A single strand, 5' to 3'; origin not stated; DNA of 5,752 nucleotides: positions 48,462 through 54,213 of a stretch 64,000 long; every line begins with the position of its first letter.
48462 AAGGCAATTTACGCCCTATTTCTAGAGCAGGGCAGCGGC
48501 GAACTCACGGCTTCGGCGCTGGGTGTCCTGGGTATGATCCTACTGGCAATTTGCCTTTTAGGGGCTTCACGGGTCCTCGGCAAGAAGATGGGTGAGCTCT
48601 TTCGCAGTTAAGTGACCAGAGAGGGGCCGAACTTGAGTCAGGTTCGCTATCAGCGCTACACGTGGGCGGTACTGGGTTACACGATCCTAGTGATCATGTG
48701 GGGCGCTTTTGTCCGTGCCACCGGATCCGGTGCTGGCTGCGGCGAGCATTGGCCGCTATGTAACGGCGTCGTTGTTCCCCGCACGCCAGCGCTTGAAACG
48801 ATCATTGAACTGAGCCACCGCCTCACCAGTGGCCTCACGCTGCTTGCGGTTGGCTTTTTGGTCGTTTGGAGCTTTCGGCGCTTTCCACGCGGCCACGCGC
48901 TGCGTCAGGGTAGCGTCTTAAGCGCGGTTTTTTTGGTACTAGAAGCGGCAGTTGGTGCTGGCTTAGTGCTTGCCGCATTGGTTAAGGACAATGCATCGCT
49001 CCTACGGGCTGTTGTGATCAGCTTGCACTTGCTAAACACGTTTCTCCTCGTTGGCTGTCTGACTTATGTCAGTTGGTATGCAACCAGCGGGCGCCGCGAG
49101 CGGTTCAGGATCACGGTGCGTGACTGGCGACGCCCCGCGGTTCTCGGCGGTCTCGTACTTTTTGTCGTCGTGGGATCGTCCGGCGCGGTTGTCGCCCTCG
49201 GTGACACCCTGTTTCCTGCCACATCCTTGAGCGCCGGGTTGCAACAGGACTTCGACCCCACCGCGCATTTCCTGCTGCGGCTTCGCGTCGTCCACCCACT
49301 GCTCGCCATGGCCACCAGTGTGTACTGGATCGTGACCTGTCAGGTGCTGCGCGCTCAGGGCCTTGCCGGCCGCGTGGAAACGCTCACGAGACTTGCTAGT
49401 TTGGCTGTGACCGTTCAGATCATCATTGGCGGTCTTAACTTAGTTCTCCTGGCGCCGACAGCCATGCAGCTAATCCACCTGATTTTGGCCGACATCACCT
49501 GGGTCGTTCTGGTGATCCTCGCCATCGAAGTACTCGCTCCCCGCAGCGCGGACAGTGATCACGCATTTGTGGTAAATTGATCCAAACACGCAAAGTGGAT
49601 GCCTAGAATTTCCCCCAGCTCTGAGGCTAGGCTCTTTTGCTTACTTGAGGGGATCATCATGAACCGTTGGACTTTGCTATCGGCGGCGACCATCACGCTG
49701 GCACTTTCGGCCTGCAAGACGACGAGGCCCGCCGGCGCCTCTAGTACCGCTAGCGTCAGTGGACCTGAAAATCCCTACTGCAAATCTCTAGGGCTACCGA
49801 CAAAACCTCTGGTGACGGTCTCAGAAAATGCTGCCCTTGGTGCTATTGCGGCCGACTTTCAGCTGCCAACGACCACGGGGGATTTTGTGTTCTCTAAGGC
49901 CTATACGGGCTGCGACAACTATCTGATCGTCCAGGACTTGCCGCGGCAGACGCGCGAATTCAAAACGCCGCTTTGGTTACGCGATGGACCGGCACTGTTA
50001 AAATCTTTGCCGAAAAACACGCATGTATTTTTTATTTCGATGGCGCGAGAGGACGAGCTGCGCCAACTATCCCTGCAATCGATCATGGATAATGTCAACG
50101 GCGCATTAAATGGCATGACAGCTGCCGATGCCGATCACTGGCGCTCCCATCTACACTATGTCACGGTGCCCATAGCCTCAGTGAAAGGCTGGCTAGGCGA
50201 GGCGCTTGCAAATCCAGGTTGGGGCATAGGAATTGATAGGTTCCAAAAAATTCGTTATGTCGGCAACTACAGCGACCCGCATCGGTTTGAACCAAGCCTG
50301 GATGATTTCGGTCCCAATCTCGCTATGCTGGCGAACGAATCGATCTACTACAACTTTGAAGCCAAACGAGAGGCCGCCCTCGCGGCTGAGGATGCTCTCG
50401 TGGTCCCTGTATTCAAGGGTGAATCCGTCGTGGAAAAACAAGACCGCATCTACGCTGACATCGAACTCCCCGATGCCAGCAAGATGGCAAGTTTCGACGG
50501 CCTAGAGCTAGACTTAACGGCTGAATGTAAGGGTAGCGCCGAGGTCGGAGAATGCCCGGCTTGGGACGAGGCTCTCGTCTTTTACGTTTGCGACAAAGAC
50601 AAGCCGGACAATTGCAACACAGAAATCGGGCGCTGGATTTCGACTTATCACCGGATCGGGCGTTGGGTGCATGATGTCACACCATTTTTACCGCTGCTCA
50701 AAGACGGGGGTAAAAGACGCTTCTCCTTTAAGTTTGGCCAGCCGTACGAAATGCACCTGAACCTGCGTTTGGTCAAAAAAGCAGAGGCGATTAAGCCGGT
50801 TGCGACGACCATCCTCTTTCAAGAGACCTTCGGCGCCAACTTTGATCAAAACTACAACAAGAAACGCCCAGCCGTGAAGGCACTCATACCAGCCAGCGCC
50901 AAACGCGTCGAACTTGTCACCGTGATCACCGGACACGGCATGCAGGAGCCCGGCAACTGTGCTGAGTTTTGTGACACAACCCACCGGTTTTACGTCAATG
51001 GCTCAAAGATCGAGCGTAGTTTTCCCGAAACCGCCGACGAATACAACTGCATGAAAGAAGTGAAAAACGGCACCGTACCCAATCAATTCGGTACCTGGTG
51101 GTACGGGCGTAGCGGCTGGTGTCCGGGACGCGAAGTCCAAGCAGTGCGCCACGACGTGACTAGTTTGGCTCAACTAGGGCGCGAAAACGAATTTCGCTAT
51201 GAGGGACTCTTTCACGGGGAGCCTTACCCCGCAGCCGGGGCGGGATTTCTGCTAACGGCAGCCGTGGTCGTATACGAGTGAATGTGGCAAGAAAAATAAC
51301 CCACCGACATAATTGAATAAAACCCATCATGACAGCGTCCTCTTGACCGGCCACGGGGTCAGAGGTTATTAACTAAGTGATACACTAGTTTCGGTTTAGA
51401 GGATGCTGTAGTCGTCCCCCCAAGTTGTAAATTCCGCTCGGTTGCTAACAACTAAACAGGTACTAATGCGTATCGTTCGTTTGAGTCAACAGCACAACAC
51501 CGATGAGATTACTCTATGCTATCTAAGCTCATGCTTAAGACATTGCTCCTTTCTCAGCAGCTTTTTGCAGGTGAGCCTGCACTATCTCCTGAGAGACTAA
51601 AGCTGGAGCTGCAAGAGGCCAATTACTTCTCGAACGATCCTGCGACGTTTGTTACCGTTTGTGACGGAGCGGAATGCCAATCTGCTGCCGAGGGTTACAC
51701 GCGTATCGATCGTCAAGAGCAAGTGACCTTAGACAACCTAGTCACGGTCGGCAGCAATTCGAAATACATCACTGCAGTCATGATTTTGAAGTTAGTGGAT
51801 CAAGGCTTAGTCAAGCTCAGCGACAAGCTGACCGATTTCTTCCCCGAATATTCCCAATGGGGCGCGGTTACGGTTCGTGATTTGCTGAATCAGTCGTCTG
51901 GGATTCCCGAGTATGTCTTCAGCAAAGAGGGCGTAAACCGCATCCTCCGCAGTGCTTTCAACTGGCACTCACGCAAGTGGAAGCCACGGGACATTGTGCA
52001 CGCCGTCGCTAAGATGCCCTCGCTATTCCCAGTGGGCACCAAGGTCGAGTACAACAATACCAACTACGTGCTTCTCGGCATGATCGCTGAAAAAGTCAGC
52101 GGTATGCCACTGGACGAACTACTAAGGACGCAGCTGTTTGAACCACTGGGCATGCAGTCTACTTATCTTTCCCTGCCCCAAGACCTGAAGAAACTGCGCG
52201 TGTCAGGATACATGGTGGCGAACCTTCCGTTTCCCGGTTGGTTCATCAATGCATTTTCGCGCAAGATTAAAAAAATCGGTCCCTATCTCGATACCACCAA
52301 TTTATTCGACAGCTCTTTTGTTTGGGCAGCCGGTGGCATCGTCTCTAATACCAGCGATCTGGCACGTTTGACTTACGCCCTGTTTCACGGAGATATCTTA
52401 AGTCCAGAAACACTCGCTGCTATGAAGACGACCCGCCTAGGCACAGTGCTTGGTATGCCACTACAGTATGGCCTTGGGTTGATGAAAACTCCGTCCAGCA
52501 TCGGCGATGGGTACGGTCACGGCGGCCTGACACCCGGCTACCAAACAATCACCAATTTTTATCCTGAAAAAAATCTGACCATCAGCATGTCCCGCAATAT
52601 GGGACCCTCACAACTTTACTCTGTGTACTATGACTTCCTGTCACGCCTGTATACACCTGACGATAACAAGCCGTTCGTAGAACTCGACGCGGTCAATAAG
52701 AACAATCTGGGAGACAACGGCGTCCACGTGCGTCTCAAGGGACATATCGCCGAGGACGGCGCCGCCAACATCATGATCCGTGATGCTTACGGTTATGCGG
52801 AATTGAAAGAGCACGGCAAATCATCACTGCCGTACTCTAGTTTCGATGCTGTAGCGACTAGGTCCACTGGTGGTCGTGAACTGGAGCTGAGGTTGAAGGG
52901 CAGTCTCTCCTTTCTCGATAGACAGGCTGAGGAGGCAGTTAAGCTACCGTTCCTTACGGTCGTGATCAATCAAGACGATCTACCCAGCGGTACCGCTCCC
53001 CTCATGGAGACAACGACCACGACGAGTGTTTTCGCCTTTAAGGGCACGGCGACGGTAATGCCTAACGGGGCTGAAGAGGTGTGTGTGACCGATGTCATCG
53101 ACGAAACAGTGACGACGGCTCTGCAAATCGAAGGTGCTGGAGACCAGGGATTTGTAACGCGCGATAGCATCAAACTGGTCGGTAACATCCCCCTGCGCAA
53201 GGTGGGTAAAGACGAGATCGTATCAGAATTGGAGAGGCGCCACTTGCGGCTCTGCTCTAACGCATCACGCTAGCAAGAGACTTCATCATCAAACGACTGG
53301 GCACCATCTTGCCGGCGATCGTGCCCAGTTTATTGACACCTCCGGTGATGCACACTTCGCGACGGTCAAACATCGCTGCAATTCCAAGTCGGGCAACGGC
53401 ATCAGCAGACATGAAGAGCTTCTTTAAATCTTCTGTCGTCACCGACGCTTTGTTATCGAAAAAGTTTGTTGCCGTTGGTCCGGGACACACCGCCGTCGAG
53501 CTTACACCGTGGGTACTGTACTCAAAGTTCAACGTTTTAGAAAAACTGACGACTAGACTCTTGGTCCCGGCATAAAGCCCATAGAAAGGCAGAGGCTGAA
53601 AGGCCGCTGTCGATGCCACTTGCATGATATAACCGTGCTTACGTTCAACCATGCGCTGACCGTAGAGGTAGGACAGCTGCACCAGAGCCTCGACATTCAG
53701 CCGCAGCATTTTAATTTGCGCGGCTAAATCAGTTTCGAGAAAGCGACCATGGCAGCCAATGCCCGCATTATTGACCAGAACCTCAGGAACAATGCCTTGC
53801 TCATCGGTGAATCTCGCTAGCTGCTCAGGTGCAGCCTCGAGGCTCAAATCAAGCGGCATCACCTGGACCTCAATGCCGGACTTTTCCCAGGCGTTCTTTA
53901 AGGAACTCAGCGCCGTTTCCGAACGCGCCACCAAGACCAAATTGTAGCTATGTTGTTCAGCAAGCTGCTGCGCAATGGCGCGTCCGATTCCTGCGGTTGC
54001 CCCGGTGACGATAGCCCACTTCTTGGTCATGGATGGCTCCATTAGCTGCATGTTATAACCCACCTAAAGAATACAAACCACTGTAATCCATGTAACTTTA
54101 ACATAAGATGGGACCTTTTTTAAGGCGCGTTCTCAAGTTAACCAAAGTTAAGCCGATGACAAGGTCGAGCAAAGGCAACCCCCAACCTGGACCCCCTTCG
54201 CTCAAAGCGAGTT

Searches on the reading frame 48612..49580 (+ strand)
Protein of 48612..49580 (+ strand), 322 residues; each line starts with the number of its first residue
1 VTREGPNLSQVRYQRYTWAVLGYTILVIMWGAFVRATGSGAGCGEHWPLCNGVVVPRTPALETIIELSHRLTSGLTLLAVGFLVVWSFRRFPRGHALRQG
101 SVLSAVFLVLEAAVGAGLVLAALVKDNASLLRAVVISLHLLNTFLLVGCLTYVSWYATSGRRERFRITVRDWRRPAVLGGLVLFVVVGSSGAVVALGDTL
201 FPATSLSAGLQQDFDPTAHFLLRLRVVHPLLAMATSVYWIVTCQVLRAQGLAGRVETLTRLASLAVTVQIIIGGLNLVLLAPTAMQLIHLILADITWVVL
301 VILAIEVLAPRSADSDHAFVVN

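Call 9: search_protein_families(library=pfam, proteins=[window:48612-49580:+], max_evalue=0.001)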
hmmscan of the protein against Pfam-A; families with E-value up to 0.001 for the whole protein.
window:48612-49580:+ (322 aa): 1 family
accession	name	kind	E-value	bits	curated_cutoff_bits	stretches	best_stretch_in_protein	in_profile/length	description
PF02628.20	COX15-CtaA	-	3.9e-33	115.3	29.9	1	15-301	2-322/322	Cytochrome oxidase assembly protein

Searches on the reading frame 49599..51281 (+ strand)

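Call 9: search_protein_families(library=pfam, proteins=[window:49599-51281:+], max_evalue=0.001)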
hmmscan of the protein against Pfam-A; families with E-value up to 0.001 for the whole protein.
window:49599-51281:+ (560 aa): 1 family
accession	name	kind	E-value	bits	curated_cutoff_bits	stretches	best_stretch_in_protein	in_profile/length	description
PF09113.15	N-glycanase_C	-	3.9e-26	91.9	25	1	418-534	5-118/140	Peptide-N-glycosidase F, C terminal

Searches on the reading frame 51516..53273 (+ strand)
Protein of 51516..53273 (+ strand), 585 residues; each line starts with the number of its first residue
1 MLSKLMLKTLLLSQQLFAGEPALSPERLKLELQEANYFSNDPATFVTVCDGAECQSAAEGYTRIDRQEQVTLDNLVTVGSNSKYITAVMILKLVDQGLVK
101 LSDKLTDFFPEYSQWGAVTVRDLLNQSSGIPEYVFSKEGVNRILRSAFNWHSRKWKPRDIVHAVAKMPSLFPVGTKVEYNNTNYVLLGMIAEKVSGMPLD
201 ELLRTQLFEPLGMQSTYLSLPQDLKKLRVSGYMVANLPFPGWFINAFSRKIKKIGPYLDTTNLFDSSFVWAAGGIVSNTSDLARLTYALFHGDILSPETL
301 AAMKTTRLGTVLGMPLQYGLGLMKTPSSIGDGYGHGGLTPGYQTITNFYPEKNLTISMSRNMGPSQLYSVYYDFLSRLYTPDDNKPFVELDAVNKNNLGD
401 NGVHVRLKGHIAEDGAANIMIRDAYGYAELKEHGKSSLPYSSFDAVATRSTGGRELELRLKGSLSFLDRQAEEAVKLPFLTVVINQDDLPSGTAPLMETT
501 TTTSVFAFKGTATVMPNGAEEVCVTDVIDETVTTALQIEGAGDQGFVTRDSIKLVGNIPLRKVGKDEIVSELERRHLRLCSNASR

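Call 9: search_protein_families(library=pfam, proteins=[window:51516-53273:+], max_evalue=0.001)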
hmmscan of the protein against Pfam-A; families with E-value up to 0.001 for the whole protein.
window:51516-53273:+ (585 aa): 1 family
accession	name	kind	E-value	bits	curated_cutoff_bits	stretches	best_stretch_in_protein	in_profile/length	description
PF00144.29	Beta-lactamase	-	2.8e-56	191.5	27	1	50-359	23-307/329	Beta-lactamase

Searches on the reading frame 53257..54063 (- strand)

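Call 9: search_protein_families(library=pfam, proteins=[window:53257-54063:-], max_evalue=0.001)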
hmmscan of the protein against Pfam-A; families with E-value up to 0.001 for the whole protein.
window:53257-54063:- (268 aa): 5 families
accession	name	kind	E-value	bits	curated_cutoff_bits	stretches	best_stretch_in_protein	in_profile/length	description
PF00106.31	adh_short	-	1.4e-37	129.5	26.6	1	15-205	1-190/195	short chain dehydrogenase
PF13561.12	adh_short_C2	-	3.2e-24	86.2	27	1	21-204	1-183/236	Enoyl-(Acyl carrier protein) reductase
PF08659.16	KR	-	2.8e-11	44.1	22.6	1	18-167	4-152/180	KR domain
PF02719.21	Polysacc_synt_2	-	0.00033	20.4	20.2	1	18-61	2-45/293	Polysaccharide biosynthesis protein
PF13460.12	NAD_binding_10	-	0.00052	20.4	27.2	1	21-58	1-38/184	NAD(P)H-binding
